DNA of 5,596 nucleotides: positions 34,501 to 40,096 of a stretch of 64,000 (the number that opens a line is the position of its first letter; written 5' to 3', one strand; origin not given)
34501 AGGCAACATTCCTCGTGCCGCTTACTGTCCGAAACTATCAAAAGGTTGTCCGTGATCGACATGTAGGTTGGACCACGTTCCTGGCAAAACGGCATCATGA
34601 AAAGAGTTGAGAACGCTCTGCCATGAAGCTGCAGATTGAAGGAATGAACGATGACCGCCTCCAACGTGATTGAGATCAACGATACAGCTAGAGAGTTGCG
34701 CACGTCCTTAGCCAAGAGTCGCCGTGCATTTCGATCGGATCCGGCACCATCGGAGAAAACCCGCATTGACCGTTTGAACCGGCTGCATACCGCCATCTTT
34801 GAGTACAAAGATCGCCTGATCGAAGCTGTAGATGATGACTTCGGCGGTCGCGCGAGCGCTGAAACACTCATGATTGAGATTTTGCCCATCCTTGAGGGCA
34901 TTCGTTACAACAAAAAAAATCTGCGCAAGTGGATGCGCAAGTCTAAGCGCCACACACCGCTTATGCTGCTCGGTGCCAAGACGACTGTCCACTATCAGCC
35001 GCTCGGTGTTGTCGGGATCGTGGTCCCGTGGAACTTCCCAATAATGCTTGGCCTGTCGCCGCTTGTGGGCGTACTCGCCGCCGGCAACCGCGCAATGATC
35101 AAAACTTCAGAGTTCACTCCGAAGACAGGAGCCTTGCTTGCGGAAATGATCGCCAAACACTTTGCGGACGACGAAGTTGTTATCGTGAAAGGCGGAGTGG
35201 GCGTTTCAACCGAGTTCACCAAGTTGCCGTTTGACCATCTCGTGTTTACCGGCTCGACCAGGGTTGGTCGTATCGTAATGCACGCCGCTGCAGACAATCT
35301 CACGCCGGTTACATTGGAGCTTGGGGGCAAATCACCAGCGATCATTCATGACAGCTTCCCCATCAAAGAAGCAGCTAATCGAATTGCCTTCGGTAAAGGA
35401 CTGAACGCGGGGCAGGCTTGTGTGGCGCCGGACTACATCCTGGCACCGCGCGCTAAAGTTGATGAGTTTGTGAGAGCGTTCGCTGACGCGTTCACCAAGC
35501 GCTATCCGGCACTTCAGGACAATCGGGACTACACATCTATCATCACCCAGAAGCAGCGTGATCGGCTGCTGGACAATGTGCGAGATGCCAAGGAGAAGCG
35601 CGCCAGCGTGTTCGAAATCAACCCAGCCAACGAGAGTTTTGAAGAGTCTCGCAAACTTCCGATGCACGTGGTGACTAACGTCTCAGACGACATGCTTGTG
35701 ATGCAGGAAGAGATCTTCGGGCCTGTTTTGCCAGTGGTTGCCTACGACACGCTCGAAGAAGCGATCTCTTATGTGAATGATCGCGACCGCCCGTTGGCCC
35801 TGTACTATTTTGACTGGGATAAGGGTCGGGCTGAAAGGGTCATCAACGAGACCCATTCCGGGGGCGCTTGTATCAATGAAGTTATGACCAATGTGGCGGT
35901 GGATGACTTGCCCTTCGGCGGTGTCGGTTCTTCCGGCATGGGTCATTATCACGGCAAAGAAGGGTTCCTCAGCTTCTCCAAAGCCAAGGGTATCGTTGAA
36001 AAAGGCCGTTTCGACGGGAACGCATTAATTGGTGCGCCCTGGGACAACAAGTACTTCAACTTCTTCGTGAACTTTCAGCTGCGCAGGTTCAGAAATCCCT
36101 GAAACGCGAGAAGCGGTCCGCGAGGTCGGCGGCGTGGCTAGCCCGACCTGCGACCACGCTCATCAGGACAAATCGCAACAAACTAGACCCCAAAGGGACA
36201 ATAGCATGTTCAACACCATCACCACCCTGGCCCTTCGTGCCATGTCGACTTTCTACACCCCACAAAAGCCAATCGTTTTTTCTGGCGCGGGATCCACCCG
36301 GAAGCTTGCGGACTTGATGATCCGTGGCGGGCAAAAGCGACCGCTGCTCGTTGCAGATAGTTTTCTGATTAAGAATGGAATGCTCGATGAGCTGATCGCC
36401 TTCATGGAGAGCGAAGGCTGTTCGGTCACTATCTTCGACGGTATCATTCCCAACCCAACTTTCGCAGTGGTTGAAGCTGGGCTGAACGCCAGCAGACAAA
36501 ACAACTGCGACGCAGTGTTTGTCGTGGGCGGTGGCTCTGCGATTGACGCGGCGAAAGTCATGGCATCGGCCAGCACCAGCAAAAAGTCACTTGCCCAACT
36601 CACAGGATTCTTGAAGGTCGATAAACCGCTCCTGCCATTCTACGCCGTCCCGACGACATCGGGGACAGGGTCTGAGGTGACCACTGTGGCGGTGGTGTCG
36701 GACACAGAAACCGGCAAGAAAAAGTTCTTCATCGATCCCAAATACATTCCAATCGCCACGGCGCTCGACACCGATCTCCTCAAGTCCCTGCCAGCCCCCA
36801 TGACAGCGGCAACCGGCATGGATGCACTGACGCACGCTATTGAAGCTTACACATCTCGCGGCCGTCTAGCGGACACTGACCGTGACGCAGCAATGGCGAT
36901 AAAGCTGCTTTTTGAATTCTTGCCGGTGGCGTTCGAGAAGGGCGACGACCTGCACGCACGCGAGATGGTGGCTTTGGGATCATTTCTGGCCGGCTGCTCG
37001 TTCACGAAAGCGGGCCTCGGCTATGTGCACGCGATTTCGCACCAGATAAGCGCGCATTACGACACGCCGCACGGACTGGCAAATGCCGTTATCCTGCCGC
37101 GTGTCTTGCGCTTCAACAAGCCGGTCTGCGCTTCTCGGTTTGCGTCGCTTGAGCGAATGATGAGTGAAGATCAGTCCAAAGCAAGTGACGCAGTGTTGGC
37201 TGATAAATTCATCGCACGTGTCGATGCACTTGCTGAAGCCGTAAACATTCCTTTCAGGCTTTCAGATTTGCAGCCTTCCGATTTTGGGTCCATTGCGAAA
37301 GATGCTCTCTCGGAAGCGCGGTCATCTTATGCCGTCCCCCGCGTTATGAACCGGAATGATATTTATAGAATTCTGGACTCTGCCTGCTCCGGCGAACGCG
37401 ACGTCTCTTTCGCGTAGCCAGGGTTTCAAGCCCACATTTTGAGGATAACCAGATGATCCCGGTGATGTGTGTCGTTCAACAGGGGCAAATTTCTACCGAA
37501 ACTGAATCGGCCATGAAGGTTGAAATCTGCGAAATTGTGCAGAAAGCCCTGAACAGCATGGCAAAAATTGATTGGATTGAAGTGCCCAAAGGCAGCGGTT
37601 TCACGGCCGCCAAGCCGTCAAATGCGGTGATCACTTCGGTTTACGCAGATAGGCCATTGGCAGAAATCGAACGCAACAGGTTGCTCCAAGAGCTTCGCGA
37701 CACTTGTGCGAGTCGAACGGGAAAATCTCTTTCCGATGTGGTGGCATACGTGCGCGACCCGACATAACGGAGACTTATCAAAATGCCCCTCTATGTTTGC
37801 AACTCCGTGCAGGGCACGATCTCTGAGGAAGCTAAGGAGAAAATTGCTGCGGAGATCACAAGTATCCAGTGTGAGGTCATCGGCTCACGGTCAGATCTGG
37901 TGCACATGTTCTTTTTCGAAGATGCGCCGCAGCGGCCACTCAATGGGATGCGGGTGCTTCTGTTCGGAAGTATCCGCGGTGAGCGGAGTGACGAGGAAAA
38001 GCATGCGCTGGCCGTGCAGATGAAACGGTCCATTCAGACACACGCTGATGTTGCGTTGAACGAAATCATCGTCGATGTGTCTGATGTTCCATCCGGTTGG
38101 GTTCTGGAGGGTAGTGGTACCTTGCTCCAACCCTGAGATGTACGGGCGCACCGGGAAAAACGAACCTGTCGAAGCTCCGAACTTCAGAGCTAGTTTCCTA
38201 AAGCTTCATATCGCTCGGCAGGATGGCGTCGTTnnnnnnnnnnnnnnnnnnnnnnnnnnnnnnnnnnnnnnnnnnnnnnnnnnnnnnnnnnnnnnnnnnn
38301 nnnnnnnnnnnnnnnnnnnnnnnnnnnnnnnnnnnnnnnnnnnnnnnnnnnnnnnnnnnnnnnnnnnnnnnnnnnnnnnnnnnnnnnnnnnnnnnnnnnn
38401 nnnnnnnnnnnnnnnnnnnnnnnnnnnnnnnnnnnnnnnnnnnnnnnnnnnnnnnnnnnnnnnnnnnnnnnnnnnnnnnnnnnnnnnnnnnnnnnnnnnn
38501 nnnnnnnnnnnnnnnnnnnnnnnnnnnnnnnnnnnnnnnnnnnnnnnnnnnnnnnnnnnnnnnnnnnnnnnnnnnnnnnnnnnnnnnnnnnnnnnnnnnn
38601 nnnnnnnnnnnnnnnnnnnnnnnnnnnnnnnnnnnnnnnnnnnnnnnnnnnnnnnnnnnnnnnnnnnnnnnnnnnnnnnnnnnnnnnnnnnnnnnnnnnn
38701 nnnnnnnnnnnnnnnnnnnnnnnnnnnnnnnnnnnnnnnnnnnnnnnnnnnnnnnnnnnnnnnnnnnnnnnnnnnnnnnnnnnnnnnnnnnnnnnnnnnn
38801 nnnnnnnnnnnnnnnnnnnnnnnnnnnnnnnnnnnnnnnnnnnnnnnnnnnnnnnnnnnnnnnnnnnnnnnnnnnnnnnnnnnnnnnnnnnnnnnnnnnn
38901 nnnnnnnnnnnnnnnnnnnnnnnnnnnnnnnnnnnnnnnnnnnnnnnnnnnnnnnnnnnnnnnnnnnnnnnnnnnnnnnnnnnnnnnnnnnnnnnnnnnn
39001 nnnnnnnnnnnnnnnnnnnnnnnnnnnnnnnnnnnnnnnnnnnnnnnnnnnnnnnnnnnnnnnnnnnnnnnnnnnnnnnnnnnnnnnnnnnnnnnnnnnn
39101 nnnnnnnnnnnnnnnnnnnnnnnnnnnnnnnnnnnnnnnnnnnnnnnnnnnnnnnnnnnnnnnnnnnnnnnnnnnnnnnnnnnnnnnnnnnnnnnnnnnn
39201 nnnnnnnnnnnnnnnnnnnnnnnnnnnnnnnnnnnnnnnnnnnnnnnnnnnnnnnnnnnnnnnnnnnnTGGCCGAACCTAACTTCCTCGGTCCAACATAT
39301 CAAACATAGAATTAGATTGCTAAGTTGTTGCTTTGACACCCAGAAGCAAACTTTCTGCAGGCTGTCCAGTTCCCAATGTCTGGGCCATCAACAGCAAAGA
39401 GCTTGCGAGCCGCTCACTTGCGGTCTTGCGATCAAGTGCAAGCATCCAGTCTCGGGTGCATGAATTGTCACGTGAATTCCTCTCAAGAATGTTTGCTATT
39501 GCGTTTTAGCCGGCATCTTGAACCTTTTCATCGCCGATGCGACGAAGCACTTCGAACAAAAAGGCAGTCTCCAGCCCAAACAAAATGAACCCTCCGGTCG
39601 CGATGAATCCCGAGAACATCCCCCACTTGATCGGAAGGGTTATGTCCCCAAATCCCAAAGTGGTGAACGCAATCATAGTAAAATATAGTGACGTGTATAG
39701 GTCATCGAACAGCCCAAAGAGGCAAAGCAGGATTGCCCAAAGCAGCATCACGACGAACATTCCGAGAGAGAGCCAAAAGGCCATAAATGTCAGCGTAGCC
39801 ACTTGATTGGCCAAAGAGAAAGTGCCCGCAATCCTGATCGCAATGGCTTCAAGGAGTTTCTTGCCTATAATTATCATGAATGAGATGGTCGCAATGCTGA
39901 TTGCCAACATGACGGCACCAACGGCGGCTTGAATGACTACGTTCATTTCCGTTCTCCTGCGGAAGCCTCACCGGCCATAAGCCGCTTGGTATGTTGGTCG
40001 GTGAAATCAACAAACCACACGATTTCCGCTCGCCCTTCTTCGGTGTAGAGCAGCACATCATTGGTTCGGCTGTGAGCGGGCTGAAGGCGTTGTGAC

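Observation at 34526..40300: Near-identical 27-bp element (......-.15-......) plus GACATGT upstream of two operons flanking an AraC regulator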

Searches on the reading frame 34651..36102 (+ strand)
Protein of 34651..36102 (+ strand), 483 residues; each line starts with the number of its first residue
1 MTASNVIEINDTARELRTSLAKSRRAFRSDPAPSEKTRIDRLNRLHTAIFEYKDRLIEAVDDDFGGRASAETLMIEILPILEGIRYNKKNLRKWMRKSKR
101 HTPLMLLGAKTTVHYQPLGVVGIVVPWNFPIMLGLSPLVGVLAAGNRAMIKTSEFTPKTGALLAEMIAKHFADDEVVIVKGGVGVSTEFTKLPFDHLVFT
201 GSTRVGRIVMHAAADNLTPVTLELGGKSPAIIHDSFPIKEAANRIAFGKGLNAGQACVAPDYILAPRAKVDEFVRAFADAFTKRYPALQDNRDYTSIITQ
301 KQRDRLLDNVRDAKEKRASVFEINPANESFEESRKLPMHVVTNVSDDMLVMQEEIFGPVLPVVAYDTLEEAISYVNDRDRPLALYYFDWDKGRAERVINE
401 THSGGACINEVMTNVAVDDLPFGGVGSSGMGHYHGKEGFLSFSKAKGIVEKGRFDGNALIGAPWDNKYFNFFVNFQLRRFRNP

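Call 8: search_protein_families(library=pfam, proteins=[window:34651-36102:+])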
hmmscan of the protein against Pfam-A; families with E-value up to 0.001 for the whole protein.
window:34651-36102:+ (483 aa): 1 family
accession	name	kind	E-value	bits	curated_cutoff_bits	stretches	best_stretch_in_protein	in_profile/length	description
PF00171.27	Aldedh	-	2.5e-85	287.2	23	1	12-446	27-459/461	Aldehyde dehydrogenase family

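Call 28: search_protein_families(library=ncbifam, proteins=[window:34651-36102:+], max_evalue=0.01)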
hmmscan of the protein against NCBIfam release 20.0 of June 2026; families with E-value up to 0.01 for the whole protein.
window:34651-36102:+ (483 aa): 41 families (the best 25 are shown)
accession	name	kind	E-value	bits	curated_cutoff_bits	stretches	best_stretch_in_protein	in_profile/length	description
NF045701.1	BenzalDHMdlD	equivalog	2.8e-97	326.1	550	1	19-449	12-433/436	NAD(P)-dependent benzaldehyde dehydrogenase MdlD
NF006916.0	PRK09407.1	equivalog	2.2e-71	241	521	1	12-451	54-493/526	succinic semialdehyde dehydrogenase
NF010000.0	PRK13473.1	subfamily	1.1e-60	205.7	615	1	12-448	37-470/475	aminobutyraldehyde dehydrogenase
TIGR01780.1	SSADH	subfamily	5.6e-55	187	646.35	1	12-443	17-445/448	succinate-semialdehyde dehydrogenase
TIGR04284.1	aldehy_Rv0768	hypoth_equivalog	1.6e-54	185.7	775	1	10-450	33-478/480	aldehyde dehydrogenase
TIGR01804.1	BADH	equivalog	4e-53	180.5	668.6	1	9-445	29-466/467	betaine-aldehyde dehydrogenase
NF045736.1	PaDhStyDRhodo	equivalog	2.4e-51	174.8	800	1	114-446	140-473/479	phenylacetaldehyde dehydrogenase StyD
TIGR03216.1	OH_muco_semi_DH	equivalog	1.1e-49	169.4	693.25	1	23-443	45-472/481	2-hydroxymuconic semialdehyde dehydrogenase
NF052305.1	DioxValDhHalo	equivalog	3.8e-49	167.9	750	1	112-443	136-474/483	2,5-dioxovalerate dehydrogenase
NF009725.0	PRK13252.1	equivalog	4e-49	167.4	593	1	42-448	72-477/488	betaine-aldehyde dehydrogenase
TIGR02299.1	HpaE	equivalog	1.6e-46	158.9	638.35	1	111-448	130-474/488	5-carboxymethyl-2-hydroxymuconate semialdehyde dehydrogenase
NF045735.1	PaDhStyDPseudo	equivalog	1.7e-46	159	850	1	110-448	139-479/483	phenylacetaldehyde dehydrogenase StyD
NF007497.0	PRK10090.1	equivalog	1.8e-46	159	500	1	112-443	137-470/480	aldehyde dehydrogenase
NF006915.0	PRK09406.1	equivalog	1.8e-44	152.4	730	1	15-447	24-453/457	NADP-dependent succinic semialdehyde dehydrogenase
NF050026.1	AcaldDHExaC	equivalog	8.9e-43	146.6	900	1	13-434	52-477/503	acetaldehyde dehydrogenase ExaC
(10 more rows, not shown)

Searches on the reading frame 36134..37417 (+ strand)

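Call 8: search_protein_families(library=pfam, proteins=[window:36134-37417:+])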
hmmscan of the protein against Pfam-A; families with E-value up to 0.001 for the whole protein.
window:36134-37417:+ (427 aa): 3 families
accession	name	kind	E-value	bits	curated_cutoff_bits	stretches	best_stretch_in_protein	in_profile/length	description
PF25137.1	ADH_Fe_C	-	9.4e-49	166.2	27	1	224-417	1-193/194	Fe-containing alcohol dehydrogenase family, C-terminal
PF00465.25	Fe-ADH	-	1.3e-42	145.7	31.3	1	48-212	4-167/168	Iron-containing alcohol dehydrogenase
PF13685.12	Fe-ADH_2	-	3.8e-09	37.2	28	1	51-146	3-96/149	Iron-containing alcohol dehydrogenase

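Call 28: search_protein_families(library=ncbifam, proteins=[window:36134-37417:+], max_evalue=0.01)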
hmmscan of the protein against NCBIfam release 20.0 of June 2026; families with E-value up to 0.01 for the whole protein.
window:36134-37417:+ (427 aa): 16 families
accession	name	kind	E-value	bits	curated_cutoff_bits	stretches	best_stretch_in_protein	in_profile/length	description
TIGR02638.1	lactal_redase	equivalog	1.6e-92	310.3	523.15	1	47-412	9-377/379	lactaldehyde reductase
NF007911.0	PRK10624.1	equivalog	1.7e-82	277.4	537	1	48-415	11-379/382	lactaldehyde reductase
NF007363.0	PRK09860.1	equivalog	1.7e-78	264.4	581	1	36-413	2-378/383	L-threonine dehydrogenase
NF041833.1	Fe_ADH_ErcA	equivalog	4.5e-78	263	550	1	48-417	11-381/382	alcohol dehydrogenase-like regulatory protein ErcA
NF011998.0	PRK15454.1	equivalog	2.6e-69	233.8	556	1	23-409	7-386/395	ethanolamine utilization ethanol dehydrogenase EutG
NF010378.0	PRK13805.1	equivalog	4e-66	223.5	951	1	35-376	452-817/872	bifunctional acetaldehyde-CoA/alcohol dehydrogenase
NF053866.1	CholDhdGbsBBac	equivalog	8e-65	219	550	1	39-412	11-385/392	choline dehydrogenase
NF058672.1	4HyButDHCUPNE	equivalog_domain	1.7e-62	211.8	500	1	51-416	13-376/378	4-hydroxybutyrate dehydrogenase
NF050025.1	SulfAcetaldRedSarD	equivalog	2.7e-55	187.8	700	1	46-416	10-383/385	sulfoacetaldehyde reductase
TIGR03405.1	Phn_Fe-ADH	equivalog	5.2e-47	160.3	423.7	1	50-397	9-349/355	iron-containing alcohol dehydrogenase PsrA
TIGR04266.1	NDMA_methanol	equivalog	2.7e-43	148.3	625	1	65-380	36-355/420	NDMA-dependent methanol dehydrogenase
NF011717.0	PRK15138.1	equivalog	7.7e-26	91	645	1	75-381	38-348/387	alcohol dehydrogenase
NF041822.1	daptide_DH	equivalog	1.2e-15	57.3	300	1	116-257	46-194/363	daptide-type RiPP biosynthesis dehydogenase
NF006941.0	PRK09423.1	subfamily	5.3e-09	35.4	336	1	39-241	4-182/367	glycerol dehydrogenase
NF002022.0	PRK00843.1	equivalog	0.00016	20.7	413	1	48-147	14-110/350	NAD(P)-dependent glycerol-1-phosphate dehydrogenase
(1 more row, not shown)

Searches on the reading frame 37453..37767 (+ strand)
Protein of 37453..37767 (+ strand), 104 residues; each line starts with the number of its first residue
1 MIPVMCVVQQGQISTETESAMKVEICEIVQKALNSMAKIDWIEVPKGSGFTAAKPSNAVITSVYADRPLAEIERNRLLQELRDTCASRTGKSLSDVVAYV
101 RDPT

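Call 8: search_protein_families(library=pfam, proteins=[window:37453-37767:+])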
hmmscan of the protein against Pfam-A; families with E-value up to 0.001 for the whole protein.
window:37453-37767:+ (104 aa): 0 families

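Call 24: search_solved_structures(query=window:37453-37767:+, max_evalue=10)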
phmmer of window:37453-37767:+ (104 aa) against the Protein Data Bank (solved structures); distinct sequences matched with E-value up to 10: 1.
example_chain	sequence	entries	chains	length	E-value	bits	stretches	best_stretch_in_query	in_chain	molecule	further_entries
5uif_A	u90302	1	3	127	1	13.2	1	34-102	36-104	Ps01740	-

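Call 28: search_protein_families(library=ncbifam, proteins=[window:37453-37767:+], max_evalue=0.01)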
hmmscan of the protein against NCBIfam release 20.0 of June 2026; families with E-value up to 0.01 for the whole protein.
window:37453-37767:+ (104 aa): 0 families

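Call 66: search_solved_structures(query=A2, max_evalue=1)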
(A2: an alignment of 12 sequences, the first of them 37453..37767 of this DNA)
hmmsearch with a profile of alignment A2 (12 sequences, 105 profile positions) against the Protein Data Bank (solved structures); distinct sequences matched with E-value up to 1: 4.
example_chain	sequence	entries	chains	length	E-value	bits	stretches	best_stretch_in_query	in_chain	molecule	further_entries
5uif_A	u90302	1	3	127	5e-08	36.3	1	6-102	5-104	Ps01740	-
3tr6_A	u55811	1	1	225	0.29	14.5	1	2-54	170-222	O-methyltransferase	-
8swb_A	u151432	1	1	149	0.71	13.3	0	29-53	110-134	Ribonuclease H1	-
2qk9_A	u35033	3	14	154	0.76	13.2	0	29-53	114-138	Ribonuclease H1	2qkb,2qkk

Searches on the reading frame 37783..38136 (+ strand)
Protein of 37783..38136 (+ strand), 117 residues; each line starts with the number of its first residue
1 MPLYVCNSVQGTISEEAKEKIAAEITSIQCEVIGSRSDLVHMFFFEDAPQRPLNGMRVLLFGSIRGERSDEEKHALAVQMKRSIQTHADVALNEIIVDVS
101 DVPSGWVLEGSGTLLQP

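Call 8: search_protein_families(library=pfam, proteins=[window:37783-38136:+])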
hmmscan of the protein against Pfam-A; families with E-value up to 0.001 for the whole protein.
window:37783-38136:+ (117 aa): 2 families
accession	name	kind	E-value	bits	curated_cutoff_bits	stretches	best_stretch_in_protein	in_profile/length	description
PF01361.26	Tautomerase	-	1.7e-05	25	22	0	9-49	8-47/60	Tautomerase enzyme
PF14832.11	Tautomerase_3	-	0.00084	20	25.7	0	1-49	1-48/138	Putative oxalocrotonate tautomerase enzyme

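Call 23: search_solved_structures(query=window:37783-38136:+, max_evalue=10)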
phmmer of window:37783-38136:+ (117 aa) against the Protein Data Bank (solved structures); distinct sequences matched with E-value up to 10: 12.
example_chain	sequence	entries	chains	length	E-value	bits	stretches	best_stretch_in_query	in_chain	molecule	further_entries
5uif_A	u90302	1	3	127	1.3e-12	51.3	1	2-113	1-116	Ps01740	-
3n4g_A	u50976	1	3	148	0.00013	25.5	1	2-117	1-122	Putative tautomerase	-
7ms8_A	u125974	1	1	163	0.00018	25.1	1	2-117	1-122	4-oxalocrotonate tautomerase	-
7ms0_A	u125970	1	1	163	0.00018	25.1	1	2-117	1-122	4-oxalocrotonate tautomerase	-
7ms1_A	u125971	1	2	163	0.00025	24.6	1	2-117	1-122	4-oxalocrotonate tautomerase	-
9nf4_A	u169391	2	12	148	0.00031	24.3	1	2-109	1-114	4-oxalocrotonate tautomerase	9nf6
9ngh_A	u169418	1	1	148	0.00031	24.3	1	2-109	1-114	4-oxalocrotonate tautomerase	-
7ms9_A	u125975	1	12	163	0.00034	24.2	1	2-114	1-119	4-oxalocrotonate tautomerase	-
3n4d_A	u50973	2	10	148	0.00047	23.8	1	4-117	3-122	Putative tautomerase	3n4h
7ms3_A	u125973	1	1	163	0.0012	22.4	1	2-117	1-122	4-oxalocrotonate tautomerase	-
8t6c_A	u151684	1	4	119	0.47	14.1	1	7-112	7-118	T33-18.2 : B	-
9i5v_o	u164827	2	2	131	1.4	12.6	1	7-78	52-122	Small ribosomal subunit protein uS8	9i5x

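Call 28: search_protein_families(library=ncbifam, proteins=[window:37783-38136:+], max_evalue=0.01)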
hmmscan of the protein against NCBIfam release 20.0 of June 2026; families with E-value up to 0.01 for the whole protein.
window:37783-38136:+ (117 aa): 2 families
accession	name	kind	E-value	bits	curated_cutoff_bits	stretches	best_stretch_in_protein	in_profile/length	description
NF002622.0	PRK02289.1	equivalog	0.0036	17.5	103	0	68-105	12-49/60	4-oxalocrotonate tautomerase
NF001966.0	PRK00745.1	equivalog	0.0081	16.1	80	0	1-45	1-44/62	4-oxalocrotonate tautomerase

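Call 67: search_solved_structures(query=A3, max_evalue=0.01)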
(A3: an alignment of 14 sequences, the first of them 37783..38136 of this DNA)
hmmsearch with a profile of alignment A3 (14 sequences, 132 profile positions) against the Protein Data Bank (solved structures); distinct sequences matched with E-value up to 0.01: 41.
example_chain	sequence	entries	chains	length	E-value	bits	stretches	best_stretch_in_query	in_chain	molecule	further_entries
5uif_A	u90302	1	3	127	2e-27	98.9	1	2-118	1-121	Ps01740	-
3n4g_A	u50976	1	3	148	2.2e-24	89.1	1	2-125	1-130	Putative tautomerase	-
7ms0_A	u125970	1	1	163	3e-24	88.7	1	2-125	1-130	4-oxalocrotonate tautomerase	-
7ms8_A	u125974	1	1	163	4.6e-24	88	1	2-125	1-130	4-oxalocrotonate tautomerase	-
9ngh_A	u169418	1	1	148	6.3e-24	87.6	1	2-125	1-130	4-oxalocrotonate tautomerase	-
3n4d_A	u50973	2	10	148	9.9e-24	87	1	4-125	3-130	Putative tautomerase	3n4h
9nf4_A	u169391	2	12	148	1.5e-23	86.4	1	2-125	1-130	4-oxalocrotonate tautomerase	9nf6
7ms9_A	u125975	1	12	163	1.7e-23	86.2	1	2-125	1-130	4-oxalocrotonate tautomerase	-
7ms3_A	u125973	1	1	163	2.5e-23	85.7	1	2-125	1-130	4-oxalocrotonate tautomerase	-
7ms1_A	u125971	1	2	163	5.4e-23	84.6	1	2-125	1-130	4-oxalocrotonate tautomerase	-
9ng8_A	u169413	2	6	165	1.3e-19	73.7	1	1-126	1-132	Cis-3-chloroacrylic acid dehalogenase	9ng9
7m58_A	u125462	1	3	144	3.7e-19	72.2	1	2-125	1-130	Tautomerase_3 domain-containing protein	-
9nga_A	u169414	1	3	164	2e-18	69.8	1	2-126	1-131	Cis-3-chloroacrylic acid dehalogenase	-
9nf9_A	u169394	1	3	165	2.7e-18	69.4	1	1-126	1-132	Cis-3-chloroacrylic acid dehalogenase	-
3mf8_A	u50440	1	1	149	4.6e-18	68.6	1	2-126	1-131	Cis-3-chloroacrylic acid dehalogenase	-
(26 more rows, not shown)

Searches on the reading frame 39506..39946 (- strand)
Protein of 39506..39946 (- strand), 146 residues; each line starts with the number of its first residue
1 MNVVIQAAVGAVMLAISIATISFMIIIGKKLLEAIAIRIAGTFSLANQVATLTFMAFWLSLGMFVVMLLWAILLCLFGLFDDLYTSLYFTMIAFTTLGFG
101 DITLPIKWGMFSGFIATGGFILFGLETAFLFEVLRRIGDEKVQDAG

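Call 8: search_protein_families(library=pfam, proteins=[window:39506-39946:-])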
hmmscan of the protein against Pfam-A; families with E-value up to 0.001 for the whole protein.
window:39506-39946:- (146 aa): 1 family
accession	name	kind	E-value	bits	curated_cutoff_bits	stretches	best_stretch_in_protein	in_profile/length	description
PF07885.22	Ion_trans_2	-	8.5e-06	26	22.5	1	64-135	3-78/79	Ion channel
